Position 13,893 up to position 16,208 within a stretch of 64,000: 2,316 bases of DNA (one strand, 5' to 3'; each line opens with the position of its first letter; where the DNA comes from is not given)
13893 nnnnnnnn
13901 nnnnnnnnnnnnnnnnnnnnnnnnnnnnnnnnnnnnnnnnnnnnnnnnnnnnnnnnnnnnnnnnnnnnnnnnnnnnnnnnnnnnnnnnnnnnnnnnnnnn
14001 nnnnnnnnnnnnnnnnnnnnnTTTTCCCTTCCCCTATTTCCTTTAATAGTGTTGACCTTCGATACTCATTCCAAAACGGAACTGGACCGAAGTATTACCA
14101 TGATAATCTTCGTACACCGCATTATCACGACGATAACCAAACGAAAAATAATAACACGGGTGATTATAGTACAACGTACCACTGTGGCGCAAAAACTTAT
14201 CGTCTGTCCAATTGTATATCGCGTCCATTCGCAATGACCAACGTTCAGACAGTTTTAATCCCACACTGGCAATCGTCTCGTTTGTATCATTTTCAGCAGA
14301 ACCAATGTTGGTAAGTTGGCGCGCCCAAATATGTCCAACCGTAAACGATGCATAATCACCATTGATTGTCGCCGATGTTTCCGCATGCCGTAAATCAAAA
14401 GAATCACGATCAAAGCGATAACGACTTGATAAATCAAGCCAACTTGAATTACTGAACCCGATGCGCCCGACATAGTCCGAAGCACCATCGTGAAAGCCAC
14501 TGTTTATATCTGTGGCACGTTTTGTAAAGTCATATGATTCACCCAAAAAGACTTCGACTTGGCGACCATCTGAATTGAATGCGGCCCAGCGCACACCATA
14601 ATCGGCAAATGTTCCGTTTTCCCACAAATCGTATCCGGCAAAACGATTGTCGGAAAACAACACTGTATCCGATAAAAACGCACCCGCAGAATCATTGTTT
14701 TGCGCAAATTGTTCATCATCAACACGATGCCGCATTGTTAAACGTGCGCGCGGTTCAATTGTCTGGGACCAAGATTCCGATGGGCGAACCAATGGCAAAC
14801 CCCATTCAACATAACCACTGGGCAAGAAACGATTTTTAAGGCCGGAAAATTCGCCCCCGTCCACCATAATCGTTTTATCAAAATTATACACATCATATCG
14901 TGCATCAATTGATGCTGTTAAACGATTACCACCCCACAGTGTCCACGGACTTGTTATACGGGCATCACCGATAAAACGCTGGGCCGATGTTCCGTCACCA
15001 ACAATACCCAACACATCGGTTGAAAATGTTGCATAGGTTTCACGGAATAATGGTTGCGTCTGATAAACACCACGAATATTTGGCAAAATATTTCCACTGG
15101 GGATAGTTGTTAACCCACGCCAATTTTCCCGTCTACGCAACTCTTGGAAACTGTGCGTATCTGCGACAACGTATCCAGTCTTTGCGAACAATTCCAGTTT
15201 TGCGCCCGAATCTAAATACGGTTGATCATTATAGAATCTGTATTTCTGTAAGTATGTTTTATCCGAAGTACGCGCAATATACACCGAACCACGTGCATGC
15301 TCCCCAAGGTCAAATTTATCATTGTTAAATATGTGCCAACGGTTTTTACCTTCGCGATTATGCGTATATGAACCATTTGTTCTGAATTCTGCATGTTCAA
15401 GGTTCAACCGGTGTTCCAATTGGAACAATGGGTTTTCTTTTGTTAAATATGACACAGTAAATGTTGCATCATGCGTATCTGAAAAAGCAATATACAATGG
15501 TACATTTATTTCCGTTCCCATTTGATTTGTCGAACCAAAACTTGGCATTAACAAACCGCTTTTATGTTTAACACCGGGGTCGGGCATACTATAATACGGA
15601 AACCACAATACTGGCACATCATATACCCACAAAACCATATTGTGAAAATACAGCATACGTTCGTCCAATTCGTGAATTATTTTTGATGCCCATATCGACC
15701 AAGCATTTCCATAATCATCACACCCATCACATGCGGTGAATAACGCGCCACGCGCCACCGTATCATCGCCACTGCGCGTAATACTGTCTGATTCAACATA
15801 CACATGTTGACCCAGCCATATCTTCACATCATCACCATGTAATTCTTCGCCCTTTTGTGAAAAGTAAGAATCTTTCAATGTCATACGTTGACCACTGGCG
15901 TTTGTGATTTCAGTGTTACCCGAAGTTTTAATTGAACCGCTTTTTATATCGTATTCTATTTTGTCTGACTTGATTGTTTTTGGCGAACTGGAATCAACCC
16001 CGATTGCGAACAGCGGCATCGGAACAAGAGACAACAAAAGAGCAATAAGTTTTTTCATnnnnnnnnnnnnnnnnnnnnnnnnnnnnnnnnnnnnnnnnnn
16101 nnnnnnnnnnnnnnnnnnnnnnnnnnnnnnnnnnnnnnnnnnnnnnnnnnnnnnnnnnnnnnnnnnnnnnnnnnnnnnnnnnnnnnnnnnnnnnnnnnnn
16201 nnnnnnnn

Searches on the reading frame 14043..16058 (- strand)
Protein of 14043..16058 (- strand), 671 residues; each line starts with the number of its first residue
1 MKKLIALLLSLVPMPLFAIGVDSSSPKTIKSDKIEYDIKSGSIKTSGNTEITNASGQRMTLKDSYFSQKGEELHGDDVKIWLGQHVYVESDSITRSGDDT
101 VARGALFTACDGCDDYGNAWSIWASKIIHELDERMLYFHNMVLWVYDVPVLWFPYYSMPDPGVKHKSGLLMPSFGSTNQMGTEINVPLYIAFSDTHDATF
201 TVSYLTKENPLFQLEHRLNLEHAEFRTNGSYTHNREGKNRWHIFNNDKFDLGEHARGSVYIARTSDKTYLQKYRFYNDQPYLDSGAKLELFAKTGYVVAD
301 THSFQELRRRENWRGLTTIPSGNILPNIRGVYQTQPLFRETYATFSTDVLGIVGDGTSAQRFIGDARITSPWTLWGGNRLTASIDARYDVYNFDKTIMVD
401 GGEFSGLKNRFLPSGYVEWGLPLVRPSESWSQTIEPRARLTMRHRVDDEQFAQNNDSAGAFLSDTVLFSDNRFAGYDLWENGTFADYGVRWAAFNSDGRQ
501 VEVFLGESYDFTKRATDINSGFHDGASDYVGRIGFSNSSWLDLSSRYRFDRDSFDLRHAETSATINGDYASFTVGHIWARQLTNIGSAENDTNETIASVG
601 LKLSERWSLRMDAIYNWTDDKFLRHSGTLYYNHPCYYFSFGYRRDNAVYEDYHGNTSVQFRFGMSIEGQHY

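Call 22: search_protein_families(library=pfam, proteins=[window:14043-16058:-], max_evalue=0.00001)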
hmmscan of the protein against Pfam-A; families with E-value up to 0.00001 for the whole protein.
window:14043-16058:- (671 aa): 2 families
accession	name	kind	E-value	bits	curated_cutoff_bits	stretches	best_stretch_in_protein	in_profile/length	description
PF04453.20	LptD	-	3.6e-46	158.6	22.4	1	238-607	1-384/384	LPS transport system D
PF19838.5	LptD_2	-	4.4e-08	32.7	22.5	1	140-209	5-77/464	LptD protein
